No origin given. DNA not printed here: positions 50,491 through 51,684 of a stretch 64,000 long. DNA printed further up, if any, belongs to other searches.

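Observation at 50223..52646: Four-gene RNA end-healing and sealing cassette built from split enzymes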

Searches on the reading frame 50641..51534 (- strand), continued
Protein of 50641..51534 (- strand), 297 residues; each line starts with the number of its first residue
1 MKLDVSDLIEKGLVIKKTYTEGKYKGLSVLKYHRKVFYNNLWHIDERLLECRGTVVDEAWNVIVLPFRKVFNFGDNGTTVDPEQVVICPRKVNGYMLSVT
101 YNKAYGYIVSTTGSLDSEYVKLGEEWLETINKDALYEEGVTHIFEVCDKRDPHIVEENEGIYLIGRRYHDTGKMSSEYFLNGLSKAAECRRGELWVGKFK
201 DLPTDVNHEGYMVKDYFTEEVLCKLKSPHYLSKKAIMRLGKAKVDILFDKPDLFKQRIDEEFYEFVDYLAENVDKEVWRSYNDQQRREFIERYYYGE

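Call 69: find_related_loci(query=A2, collection=genome_contigs, flank=6000)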
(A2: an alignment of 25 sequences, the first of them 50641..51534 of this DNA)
Query A2 (297 aa) in genome_contigs; peptide patterns used: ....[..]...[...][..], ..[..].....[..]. (x = any residue, [..] = any of these).
87 stretches matched a pattern; 46 encode a relative of the query (tblastn E <= 1e-3); 46 distinct loci.
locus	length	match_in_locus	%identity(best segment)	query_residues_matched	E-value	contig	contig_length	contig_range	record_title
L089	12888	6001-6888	57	1-297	6e-107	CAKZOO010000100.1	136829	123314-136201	MAG TPA_asm: uncultured Flavobacteriaceae bacterium isolate ERR2094171_bin.138_CONCOCT_v1.1_MAG genome assembly, contig:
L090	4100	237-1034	42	23-296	9e-58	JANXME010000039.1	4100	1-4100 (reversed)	MAG: Actinomycetes bacterium isolate 336R_concoct_83_sub 336R_k141_1587350, whole genome shotgun sequence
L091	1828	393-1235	36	11-293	1e-48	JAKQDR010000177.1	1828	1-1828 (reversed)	MAG: bacterium isolate USDE_maxbin.060 k141_813283, whole genome shotgun sequence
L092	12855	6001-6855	39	23-293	6e-47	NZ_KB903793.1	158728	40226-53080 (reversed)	Moraxella boevrei DSM 14165 A3G3DRAFT_scaffold_3.4, whole genome shotgun sequence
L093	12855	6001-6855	37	23-295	5e-43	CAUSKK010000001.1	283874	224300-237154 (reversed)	MAG TPA_asm: uncultured Cardiobacteriaceae bacterium isolate SRR5395390_bin.7_MetaWRAP_v1.3_MAG genome assembly, contig:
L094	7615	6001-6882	35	16-293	3e-43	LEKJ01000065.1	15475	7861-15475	Pasteurellaceae bacterium LFhippo2 contig_63_1, whole genome shotgun sequence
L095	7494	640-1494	37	23-293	3e-41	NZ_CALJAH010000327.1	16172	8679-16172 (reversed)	MAG: uncultured Cardiobacterium sp. isolate ERR589634_bin.17_CONCOCT_v1.1_MAG ERZ773049.1069, whole genome shotgun seque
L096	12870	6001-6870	36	24-293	4e-40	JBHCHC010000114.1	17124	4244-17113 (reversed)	MAG: Moraxella sp. isolate Z2-86_MAG_25 Z2-86__52382, whole genome shotgun sequence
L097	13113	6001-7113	37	24-293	1e-39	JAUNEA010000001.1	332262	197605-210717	MAG: Cardiobacteriaceae bacterium isolate S24M_Sa_23 NODE_2_length_332262_cov_22.112969, whole genome shotgun sequence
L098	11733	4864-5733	34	10-275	2e-39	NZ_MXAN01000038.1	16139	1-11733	Moraxella lacunata strain CCUG 4441 CCUG_4441T_0000038, whole genome shotgun sequence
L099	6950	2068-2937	35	24-293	8e-39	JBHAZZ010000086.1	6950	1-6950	MAG: Moraxella sp. isolate D-56_MAG_43 D-56__72102, whole genome shotgun sequence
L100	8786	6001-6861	33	5-294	7e-38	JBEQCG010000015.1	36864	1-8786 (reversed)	MAG: Thiobacillus sp. isolate 05_S201.semibin_refined.049_sub NODE_404_length_36864_cov_9.217655, whole genome shotgun s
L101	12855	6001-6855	34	23-293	6e-38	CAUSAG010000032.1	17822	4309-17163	MAG TPA_asm: uncultured Kingella sp. isolate ERR9969205_bin.6_MetaWRAP_v1.3_MAG genome assembly, contig: ERZ21616162.106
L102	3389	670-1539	36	8-297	7e-38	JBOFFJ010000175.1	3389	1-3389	MAG: Phocaeicola sp. isolate WFFMC_MAG_101 k139_27070_flag=0_multi=21.5086_len=3389, whole genome shotgun sequence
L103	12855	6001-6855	33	23-293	4e-38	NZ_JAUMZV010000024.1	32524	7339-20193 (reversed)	MAG: Kingella sp. (in: b-proteobacteria) isolate S18M_Sa_18 NODE_295_length_32524_cov_139.760602, whole genome shotgun s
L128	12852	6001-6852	34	24-293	1e-34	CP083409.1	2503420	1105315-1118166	Moraxella osloensis strain FLMOS1 chromosome, complete genome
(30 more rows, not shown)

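Call 73: search_protein_families(library=pfam, proteins=[L128:2328-3470:+, L128:3557-4858:+, L128:5344-6870:+, L128:6883-7614:+, L128:7693-8091:-, L128:8221-10299:-, L128:10405-11484:-, L128:11505-12143:-], max_evalue=0.001)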
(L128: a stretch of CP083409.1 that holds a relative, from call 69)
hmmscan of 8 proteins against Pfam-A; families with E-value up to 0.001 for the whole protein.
L128:2328-3470:+ (380 aa): 1 family
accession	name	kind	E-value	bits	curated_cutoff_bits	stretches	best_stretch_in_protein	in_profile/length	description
PF02595.20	Gly_kinase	-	1.7e-141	471.9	23.3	1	3-372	1-371/372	Glycerate kinase family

L128:3557-4858:+ (433 aa): 3 families
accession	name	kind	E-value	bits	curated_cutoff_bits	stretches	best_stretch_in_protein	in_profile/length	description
PF10138.15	vWA-TerF-like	-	3.9e-77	259.4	29.4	1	232-430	1-199/200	vWA found in TerF C terminus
PF02342.23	TerD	-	1.9e-31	109.4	25.3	1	2-168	4-187/187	TerD domain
PF07002.22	Copine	-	6e-06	26.3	27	1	319-424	90-208/218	Copine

L128:5344-6870:+ (508 aa): 4 families
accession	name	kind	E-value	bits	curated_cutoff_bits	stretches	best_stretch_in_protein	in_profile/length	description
PF09511.15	RNA_lig_T4_1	-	5.8e-11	43.1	28.3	1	244-447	1-227/227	RNA ligase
PF13671.12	AAA_33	-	0.00021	22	27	1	20-130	2-102/143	AAA domain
PF20720.3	nSTAND3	-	0.00054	20.1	27.2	0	4-43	5-43/155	Novel STAND NTPase 3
PF13173.12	AAA_14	-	0.00093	19.6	27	0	18-59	3-43/129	AAA domain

L128:6883-7614:+ (243 aa): 0 families

L128:7693-8091:- (132 aa): 0 families

L128:8221-10299:- (692 aa): 7 families
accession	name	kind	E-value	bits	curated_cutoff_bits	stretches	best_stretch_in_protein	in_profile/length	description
PF00580.27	UvrD-helicase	-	3e-68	230.9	23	1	10-302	1-270/271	UvrD/REP helicase N-terminal domain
PF13361.12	UvrD_C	-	9.4e-47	160.5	25.6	2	309-459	2-153/350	UvrD-like helicase C-terminal domain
PF13245.12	AAA_19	-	4.7e-23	82.3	25.1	1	14-288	1-134/134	AAA domain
PF01443.25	Viral_helicase1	-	1.7e-09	38.3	21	0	234-324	47-138/228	Viral superfamily 1 RNA helicase core domain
PF13538.12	UvrD_C_2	-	4.3e-09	36.5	27.4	1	567-625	2-51/52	UvrD-like helicase C-terminal domain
PF13087.12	AAA_12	-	3.3e-06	27.2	27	0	560-625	132-190/195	AAA domain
PF13604.12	AAA_30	-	6.3e-06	26.5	27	0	10-82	2-71/191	AAA domain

L128:10405-11484:- (359 aa): 1 family
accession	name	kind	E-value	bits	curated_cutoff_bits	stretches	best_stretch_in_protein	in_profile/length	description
PF10127.15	RlaP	-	6e-27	95.4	23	1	13-130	19-140/249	RNA repair pathway DNA polymerase beta family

L128:11505-12143:- (212 aa): 1 family
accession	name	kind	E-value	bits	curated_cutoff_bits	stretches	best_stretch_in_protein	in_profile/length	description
PF10127.15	RlaP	-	1.1e-43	150.2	23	1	2-206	43-247/249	RNA repair pathway DNA polymerase beta family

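Call 76: search_protein_representatives(alignment_id=A2)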
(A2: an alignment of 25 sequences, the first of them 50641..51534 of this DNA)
Query: 25 sequences, 295 profile positions. Proteins with E-value up to 0.001 (for the whole library): 5897; up to 1e-10: 2020; up to 1e-30: 459. The best 150 are listed.
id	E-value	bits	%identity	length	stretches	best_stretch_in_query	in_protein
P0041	3.6e-130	449.9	-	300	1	2-294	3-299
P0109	7.0e-128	442.4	-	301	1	2-294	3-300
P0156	5.8e-104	363.9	-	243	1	1-233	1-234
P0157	4.7e-100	351.0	-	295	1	6-294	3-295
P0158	7.7e-100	350.3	-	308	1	2-293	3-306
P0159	3.8e-98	344.7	-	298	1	1-294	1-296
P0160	2.0e-96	339.1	-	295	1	3-294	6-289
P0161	1.0e-95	336.8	-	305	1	1-294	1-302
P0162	2.2e-95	335.7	-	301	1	4-294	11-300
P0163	3.5e-95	335.0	-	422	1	1-291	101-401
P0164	1.1e-94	333.4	-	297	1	1-293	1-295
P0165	1.3e-94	333.2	-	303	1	1-294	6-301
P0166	3.6e-94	331.7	-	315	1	1-295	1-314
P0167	3.1e-93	328.6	-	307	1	7-293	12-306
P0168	6.1e-93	327.7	-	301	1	3-292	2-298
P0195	2.9e-76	272.9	-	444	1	4-290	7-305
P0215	5.6e-72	258.9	-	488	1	6-289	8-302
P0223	1.6e-70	254.1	-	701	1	5-293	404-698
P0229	1.3e-69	251.1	-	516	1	27-294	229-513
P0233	2.1e-69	250.4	-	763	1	24-288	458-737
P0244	9.1e-68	245.0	-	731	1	3-292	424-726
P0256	3.2e-66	240.0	-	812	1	13-290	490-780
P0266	2.0e-64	234.1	-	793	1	5-292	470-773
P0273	8.4e-64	232.0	-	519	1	13-292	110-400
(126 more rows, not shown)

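Call 77: search_protein_families(library=pfam, proteins=[P0223, P0233, P0244, P0256, P0266, P0215, P0195, P0229, P0163, P0273], max_evalue=0.001)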
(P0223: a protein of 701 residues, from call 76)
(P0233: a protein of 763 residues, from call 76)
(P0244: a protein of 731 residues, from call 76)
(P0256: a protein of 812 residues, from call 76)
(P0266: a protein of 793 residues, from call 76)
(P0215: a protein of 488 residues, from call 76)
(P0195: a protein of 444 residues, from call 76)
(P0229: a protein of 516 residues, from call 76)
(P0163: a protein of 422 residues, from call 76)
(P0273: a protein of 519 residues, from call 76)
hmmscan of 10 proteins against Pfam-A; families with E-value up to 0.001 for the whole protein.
P0223 (701 aa): 4 families
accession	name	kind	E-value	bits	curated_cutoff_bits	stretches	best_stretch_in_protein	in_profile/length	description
PF13671.12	AAA_33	-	2.1e-15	57.7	27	1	10-148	1-134/143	AAA domain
PF09511.15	RNA_lig_T4_1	-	2.5e-12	47.6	28.3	1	447-637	2-227/227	RNA ligase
PF00149.33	Metallophos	-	4.6e-12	47.2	21.5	1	182-309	2-116/191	Calcineurin-like phosphoesterase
PF06414.18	Zeta_toxin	-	2.5e-07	30.8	22.3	1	7-141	15-146/199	Zeta toxin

P0233 (763 aa): 3 families
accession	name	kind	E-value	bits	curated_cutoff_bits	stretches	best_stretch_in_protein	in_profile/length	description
PF13671.12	AAA_33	-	2e-15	57.8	27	1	13-138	1-121/143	AAA domain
PF09511.15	RNA_lig_T4_1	-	1.3e-13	51.7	28.3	1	485-677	1-227/227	RNA ligase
PF00149.33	Metallophos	-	1.4e-12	48.9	21.5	1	180-379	2-159/191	Calcineurin-like phosphoesterase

P0244 (731 aa): 3 families
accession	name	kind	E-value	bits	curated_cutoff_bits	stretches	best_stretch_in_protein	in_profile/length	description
PF13671.12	AAA_33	-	5.7e-16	59.5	27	1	12-150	1-141/143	AAA domain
PF09511.15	RNA_lig_T4_1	-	3.4e-15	56.9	28.3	1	468-662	1-227/227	RNA ligase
PF00149.33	Metallophos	-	5.7e-14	53.4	21.5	1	182-373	3-159/191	Calcineurin-like phosphoesterase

P0256 (812 aa): 4 families
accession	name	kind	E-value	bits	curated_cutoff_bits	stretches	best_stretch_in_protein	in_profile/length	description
PF13671.12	AAA_33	-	1.5e-21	77.7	27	1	11-142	1-123/143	AAA domain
PF09511.15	RNA_lig_T4_1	-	4.5e-19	69.6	28.3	1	524-751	2-227/227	RNA ligase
PF00149.33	Metallophos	-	2.2e-12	48.2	21.5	1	182-373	3-159/191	Calcineurin-like phosphoesterase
PF08433.16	KTI12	-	0.00042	20.4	22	0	11-140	3-122/271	Chromatin associated protein KTI12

P0266 (793 aa): 3 families
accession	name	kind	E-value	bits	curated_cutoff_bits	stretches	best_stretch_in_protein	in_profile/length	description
PF13671.12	AAA_33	-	1e-20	74.9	27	1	12-156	1-141/143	AAA domain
PF09511.15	RNA_lig_T4_1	-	2.5e-16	60.6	28.3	1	514-713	1-222/227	RNA ligase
PF00149.33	Metallophos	-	8.2e-10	39.9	21.5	1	183-398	2-188/191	Calcineurin-like phosphoesterase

P0215 (488 aa): 1 family
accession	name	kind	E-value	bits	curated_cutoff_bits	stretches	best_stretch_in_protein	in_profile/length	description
PF09511.15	RNA_lig_T4_1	-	5.8e-24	85.6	28.3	1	49-246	1-222/227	RNA ligase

P0195 (444 aa): 3 families
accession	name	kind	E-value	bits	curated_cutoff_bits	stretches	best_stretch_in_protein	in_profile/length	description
PF09511.15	RNA_lig_T4_1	-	1.8e-15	57.8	28.3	1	53-244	1-227/227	RNA ligase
PF13671.12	AAA_33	-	2.9e-08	34.6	27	1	317-413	1-105/143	AAA domain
PF13238.12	AAA_18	-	0.00013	22.9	29.4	1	320-382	3-76/128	AAA domain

P0229 (516 aa): 1 family
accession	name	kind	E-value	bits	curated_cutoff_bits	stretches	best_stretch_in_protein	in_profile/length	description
PF09511.15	RNA_lig_T4_1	-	9e-15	55.6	28.3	1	252-447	1-227/227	RNA ligase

P0163 (422 aa): 0 families

P0273 (519 aa): 0 families

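Call 79: list_cluster_members(proteins=[P0223, P0233, P0244, P0256, P0266, P0195, P0229, P0215])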
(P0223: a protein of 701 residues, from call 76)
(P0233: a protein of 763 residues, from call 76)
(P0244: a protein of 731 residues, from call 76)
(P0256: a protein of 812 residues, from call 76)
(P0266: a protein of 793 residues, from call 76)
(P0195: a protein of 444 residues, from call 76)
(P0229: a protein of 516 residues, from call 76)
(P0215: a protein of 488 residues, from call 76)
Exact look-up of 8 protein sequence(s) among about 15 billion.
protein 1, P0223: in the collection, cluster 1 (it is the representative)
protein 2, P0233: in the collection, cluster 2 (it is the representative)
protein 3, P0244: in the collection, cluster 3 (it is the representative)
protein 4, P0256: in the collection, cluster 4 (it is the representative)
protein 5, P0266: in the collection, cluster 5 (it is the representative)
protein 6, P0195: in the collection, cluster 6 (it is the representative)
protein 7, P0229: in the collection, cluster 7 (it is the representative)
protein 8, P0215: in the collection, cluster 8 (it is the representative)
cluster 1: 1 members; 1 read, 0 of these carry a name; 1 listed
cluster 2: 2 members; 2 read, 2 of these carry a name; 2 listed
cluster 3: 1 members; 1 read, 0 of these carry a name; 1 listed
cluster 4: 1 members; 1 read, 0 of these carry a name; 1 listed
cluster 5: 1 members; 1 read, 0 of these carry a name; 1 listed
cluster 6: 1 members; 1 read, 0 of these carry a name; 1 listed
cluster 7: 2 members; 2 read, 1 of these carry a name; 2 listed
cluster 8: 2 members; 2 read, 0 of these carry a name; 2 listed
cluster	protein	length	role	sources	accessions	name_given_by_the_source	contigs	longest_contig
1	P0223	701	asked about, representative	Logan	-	-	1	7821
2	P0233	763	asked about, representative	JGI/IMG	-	predicted kinase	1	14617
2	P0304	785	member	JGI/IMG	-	predicted kinase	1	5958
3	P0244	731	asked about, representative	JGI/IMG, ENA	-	-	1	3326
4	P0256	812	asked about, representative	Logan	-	-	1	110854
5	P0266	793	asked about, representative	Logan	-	-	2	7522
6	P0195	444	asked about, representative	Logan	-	-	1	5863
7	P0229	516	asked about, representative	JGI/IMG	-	hypothetical protein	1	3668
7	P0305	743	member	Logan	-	-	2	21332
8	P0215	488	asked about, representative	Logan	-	-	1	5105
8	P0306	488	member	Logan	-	-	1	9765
